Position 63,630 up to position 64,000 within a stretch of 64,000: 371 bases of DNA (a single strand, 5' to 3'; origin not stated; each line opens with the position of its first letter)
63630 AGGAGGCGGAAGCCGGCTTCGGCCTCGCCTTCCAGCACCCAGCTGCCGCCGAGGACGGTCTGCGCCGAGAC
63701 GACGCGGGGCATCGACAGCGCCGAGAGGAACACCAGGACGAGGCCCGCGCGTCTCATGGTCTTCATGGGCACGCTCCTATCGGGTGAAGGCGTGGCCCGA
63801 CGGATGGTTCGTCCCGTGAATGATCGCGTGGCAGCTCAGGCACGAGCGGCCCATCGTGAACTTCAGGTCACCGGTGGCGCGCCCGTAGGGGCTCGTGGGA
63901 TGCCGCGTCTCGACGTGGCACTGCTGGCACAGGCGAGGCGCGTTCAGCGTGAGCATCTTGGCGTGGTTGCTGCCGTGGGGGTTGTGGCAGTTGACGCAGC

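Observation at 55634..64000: Porin-cytochrome conduit (MtrA/MtrB-PioB-like) in one operon-like string with a selenocysteine periplasmic formate dehydrogenase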

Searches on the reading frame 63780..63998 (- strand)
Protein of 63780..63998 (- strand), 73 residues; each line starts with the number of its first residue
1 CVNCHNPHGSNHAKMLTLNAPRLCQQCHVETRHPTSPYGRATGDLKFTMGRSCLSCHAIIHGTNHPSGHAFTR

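Call 5: search_protein_families(library=ncbifam, max_evalue=0.01, proteins=[window:63780-63998:-])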
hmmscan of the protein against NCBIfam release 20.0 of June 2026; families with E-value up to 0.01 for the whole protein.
seq(73 aa): 3 families
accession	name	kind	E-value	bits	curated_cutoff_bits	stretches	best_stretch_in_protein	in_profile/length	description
TIGR03508.1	decahem_SO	subfamily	9e-17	61.4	192.2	1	1-67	192-258/258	DmsE family decaheme c-type cytochrome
TIGR01905.1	paired_CXXCH_1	subfamily_domain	4.4e-10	39.3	25.2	1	1-31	9-39/41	doubled CXXCH domain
NF041028.1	decahem_GSU2203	exception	2.9e-07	30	325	1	1-68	225-306/317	GSU2203 family decaheme c-type cytochrome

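Call 6: search_protein_families(library=pfam, max_evalue=0.01, proteins=[window:63780-63998:-])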
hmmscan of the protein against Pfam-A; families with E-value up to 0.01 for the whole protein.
seq(73 aa): 3 families
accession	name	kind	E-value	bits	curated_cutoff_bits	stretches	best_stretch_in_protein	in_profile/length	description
PF09699.15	Paired_CXXCH_1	-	1.6e-11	44.1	20.6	1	1-32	9-40/41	Doubled CXXCH motif (Paired_CXXCH_1)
PF14522.11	Cytochrome_C7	-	0.00026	21.2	24.8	1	20-58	12-49/67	Cytochrome c7 and related cytochrome c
PF12773.13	DZR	-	0.0097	16.5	27.3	0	1-61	1-35/45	Double zinc ribbon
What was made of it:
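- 63777..64000 (-): 3' end of an MtrA/DmsE-family decaheme cytochrome gene (last 73 codons, hemes 8-10, plus the TAG stop). The gene is cut by the window end. TIGR03508 positions 192-258 of 258, E 9e-17; PF09699 (calls 5, 6).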
